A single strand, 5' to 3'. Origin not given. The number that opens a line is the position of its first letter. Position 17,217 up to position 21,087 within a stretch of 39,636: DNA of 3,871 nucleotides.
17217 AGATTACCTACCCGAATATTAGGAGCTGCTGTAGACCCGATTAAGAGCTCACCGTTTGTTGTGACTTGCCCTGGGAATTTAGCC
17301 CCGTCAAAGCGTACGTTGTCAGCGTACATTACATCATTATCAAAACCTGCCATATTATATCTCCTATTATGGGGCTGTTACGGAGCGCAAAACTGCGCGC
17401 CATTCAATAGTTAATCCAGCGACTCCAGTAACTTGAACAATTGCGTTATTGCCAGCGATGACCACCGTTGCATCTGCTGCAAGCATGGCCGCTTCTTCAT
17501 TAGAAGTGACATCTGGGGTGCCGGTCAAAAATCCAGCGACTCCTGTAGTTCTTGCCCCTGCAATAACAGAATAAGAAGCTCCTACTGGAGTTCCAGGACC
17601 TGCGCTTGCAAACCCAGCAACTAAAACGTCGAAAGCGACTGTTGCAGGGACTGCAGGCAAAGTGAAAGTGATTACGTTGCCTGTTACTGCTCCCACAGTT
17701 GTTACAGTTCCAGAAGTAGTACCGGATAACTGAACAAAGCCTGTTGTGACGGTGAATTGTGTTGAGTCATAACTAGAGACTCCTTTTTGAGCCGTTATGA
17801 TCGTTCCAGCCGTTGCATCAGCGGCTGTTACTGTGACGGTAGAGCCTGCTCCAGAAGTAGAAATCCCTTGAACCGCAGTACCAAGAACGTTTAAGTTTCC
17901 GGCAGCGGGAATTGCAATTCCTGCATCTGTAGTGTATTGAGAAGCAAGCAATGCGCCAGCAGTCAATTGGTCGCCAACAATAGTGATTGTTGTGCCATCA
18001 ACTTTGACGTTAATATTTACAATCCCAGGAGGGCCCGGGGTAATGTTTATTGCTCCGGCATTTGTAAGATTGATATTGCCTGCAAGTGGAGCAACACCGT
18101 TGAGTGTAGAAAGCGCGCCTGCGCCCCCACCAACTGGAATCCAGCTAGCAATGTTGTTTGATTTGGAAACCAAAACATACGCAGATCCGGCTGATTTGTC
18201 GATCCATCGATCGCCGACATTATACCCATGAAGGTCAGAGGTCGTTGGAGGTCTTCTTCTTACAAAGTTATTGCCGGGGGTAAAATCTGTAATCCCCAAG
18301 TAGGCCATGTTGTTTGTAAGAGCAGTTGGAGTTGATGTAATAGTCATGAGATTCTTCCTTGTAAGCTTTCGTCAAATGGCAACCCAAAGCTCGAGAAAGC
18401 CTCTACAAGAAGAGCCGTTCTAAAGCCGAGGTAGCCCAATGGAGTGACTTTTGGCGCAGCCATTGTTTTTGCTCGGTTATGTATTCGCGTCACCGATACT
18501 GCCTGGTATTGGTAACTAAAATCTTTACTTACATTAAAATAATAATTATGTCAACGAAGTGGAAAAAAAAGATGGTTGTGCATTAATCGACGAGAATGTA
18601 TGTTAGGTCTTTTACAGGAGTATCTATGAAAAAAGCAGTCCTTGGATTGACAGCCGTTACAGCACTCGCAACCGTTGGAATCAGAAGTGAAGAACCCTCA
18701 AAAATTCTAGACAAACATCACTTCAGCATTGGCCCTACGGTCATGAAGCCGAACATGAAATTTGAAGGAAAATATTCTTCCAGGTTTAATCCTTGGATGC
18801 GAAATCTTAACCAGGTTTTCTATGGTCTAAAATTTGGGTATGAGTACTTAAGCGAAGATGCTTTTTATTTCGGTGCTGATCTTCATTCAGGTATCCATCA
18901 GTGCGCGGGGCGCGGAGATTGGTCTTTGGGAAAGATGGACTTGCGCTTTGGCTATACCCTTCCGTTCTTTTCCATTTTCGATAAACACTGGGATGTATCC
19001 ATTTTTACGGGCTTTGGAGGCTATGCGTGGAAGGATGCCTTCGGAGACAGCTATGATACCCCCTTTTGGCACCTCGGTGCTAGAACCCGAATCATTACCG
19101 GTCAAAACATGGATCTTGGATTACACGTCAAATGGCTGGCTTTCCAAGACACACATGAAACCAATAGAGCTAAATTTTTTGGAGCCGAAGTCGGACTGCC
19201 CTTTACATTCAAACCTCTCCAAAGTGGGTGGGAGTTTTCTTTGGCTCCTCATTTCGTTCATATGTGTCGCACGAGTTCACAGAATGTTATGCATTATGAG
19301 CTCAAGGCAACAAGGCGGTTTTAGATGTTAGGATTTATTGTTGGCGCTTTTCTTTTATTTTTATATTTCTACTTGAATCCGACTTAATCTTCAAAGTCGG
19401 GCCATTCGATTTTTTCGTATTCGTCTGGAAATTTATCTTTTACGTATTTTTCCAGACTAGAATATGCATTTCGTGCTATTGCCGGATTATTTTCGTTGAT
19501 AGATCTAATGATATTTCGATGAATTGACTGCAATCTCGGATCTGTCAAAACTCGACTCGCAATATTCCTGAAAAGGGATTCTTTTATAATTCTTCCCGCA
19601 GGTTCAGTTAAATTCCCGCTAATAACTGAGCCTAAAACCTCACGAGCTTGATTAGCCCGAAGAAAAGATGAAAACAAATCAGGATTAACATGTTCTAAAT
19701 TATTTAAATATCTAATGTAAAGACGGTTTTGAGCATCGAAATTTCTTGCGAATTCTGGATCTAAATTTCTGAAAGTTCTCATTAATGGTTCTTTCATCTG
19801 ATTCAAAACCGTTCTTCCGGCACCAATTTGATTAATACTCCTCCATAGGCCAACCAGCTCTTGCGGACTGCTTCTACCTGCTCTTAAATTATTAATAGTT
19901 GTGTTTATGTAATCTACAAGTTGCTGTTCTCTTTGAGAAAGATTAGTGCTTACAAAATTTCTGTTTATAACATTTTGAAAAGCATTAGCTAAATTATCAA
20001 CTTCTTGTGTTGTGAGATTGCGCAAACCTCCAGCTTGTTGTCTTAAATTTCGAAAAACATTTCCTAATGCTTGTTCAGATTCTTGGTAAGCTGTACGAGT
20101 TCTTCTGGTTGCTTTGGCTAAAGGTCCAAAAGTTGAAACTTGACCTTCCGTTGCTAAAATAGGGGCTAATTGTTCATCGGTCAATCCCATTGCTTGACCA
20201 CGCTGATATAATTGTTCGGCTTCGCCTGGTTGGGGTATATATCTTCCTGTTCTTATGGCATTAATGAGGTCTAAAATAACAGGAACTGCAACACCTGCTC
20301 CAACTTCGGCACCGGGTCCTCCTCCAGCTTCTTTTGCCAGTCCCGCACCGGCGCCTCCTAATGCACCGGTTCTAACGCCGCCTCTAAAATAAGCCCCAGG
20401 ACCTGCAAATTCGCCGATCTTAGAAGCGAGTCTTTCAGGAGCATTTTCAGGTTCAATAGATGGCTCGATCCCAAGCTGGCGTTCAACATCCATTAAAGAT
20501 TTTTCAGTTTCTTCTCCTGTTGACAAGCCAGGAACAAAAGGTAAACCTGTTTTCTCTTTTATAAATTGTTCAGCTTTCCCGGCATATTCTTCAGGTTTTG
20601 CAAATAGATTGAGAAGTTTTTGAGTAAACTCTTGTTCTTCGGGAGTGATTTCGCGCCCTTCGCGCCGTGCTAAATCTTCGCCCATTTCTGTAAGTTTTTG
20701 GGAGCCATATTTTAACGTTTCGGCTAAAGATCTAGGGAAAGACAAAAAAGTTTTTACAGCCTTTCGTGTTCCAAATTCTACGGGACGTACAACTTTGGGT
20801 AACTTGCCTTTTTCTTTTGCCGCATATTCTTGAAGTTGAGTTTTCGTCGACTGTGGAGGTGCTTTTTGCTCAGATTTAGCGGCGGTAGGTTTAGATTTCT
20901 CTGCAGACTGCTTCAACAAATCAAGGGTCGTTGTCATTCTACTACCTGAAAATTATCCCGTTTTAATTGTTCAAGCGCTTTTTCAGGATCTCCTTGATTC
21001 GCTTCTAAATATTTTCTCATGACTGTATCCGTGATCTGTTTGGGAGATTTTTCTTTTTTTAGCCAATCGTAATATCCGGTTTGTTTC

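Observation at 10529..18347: Eight-gene receptor-binding arsenal built from shuffled modules (about one fifth of the genome)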

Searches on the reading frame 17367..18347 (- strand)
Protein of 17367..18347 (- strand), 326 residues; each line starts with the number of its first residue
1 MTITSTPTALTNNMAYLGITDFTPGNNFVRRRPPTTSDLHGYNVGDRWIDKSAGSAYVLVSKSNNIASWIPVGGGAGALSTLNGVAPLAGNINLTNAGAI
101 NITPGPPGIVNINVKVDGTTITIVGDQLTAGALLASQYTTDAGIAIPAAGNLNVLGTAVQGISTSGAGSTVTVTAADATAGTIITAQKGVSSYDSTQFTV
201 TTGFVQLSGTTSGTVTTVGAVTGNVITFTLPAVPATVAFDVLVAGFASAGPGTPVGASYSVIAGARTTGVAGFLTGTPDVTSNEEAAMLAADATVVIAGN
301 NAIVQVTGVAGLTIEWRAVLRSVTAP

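Call 4: search_protein_families(library=pfam, proteins=[window:17367-18347:-], max_evalue=1)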
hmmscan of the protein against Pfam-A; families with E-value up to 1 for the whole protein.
window:17367-18347:- (326 aa): 0 families

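Call 5: search_protein_families(library=phrogs, proteins=[window:17367-18347:-], max_evalue=0.1)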
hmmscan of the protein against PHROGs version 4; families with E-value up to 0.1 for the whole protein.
window:17367-18347:- (326 aa): 0 families

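Call 17: search_dna_similar(query=window:17367-18347:-, collection=phages, mode=protein, max_rows=15, max_evalue=0.01)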
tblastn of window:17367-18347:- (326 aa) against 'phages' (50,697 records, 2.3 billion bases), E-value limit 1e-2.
No match.

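Call 20: search_solved_structures(query=window:17367-18347:-, max_evalue=1, show_alignments=2)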
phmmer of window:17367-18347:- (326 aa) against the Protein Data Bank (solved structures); distinct sequences matched with E-value up to 1: 3.
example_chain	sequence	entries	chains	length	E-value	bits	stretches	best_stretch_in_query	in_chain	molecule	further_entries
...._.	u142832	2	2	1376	0.046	16.1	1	141-248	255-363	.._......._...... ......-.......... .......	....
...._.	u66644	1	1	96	0.2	14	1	105-173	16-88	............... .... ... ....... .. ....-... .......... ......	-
5iv5_ZA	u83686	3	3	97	0.2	14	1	105-173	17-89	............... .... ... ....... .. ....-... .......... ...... | gp5.4, tip of the central spike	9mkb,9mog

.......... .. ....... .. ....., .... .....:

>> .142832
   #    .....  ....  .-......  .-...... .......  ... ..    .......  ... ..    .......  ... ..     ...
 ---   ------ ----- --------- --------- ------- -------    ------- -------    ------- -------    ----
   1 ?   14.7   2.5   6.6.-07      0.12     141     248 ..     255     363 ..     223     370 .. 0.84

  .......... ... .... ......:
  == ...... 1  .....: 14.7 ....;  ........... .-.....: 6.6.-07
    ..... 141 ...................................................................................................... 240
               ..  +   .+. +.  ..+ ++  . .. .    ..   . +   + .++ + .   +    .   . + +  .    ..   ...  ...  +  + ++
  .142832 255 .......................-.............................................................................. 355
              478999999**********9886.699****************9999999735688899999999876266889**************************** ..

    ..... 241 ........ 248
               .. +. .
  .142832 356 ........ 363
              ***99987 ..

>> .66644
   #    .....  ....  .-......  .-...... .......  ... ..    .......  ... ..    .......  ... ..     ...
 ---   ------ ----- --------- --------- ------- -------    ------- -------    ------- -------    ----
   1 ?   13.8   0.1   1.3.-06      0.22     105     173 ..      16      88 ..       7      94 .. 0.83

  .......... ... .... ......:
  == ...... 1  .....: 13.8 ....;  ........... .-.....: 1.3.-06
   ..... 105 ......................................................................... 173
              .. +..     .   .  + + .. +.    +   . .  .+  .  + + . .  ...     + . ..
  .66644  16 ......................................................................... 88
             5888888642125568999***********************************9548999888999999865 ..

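Call 57: find_homologous_proteins(query=window:17367-18347:-, max_evalue=0.001)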
Query window:17367-18347:- (326 aa): 38 proteins with E <= 0.001 among 8000 candidates.
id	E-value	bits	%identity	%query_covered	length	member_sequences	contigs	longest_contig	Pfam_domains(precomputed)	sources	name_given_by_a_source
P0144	2.9e-193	659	100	100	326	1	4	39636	-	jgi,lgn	jgi:hypothetical protein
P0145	2.1e-76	275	57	92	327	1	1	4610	-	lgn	-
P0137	1.0e-72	263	56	92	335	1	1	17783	-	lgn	-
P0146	7.7e-61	224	60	46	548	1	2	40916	-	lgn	-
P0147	6.3e-33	132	30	46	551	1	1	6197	-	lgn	-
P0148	4.3e-29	120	28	54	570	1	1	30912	-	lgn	-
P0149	1.3e-24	105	39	48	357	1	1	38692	-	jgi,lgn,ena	-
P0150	5.7e-24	103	41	56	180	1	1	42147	-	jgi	jgi:hypothetical protein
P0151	7.5e-24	102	45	51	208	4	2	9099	-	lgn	-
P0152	1.3e-21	95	39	45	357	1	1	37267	-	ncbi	-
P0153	5.0e-21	93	40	48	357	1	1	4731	-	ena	-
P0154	5.3e-20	90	32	48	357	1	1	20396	-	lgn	-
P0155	4.0e-18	84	41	59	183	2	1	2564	-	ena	-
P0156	4.9e-18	83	45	49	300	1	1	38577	-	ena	-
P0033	2.3e-16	78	31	88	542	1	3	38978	PF00386.28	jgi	jgi:hypothetical protein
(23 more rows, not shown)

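Call 72: search_protein_families(library=ncbifam, proteins=[window:17367-18347:-], max_evalue=0.1)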
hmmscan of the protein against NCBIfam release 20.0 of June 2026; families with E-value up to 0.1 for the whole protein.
window:17367-18347:- (326 aa): 0 families

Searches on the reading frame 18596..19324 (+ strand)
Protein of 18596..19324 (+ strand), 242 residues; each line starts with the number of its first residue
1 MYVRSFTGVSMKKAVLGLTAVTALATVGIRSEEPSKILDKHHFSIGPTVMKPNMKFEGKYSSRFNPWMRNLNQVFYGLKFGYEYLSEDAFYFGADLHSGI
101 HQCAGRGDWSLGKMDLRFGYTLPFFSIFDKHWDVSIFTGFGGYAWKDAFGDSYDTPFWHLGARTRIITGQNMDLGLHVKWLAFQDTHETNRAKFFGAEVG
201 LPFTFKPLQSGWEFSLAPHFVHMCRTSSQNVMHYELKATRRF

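Call 9: search_protein_families(library=pfam, proteins=[window:18596-19324:+], max_evalue=0.01)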
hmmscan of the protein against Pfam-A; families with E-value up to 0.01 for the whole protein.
window:18596-19324:+ (242 aa): 0 families

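Call 72: search_protein_families(library=ncbifam, proteins=[window:18596-19324:+], max_evalue=0.1)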
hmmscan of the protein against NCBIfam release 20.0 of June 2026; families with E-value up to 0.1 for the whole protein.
window:18596-19324:+ (242 aa): 1 family
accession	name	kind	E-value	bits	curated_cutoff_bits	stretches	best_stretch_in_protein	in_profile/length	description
TIGR04565.1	OMP_myx_plus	subfamily_domain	0.031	14.3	60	1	73-205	61-161/161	outer membrane beta-barrel domain-containing protein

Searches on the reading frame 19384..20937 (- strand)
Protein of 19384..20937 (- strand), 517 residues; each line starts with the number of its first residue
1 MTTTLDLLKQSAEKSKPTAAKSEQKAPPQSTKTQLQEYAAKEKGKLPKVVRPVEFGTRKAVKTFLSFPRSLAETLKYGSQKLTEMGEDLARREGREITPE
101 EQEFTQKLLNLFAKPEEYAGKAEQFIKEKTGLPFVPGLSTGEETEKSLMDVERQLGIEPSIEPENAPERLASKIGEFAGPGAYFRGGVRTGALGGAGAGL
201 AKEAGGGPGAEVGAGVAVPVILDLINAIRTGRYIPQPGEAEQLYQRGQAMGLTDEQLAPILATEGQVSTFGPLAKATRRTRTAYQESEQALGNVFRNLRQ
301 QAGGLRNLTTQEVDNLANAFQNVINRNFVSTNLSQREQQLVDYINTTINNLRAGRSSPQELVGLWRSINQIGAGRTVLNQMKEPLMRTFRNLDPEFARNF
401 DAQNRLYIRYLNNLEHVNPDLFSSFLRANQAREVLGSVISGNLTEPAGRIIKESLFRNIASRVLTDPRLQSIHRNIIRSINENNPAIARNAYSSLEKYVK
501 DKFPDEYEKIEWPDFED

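Call 8: search_protein_families(library=phrogs, proteins=[window:19384-20937:-], max_evalue=0.01)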
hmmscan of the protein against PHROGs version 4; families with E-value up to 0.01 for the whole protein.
window:19384-20937:- (517 aa): 0 families

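Call 22: find_related_loci(query=window:19384-20937:-, collection=viral_contigs, flank=10000)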
Query window:19384-20937:- (517 aa) in viral_contigs; peptide patterns used: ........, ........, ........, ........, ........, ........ (x = any residue, [..] = any of these).
1 stretches matched a pattern, but none encodes a relative of the query by tblastn (E <= 1e-3).
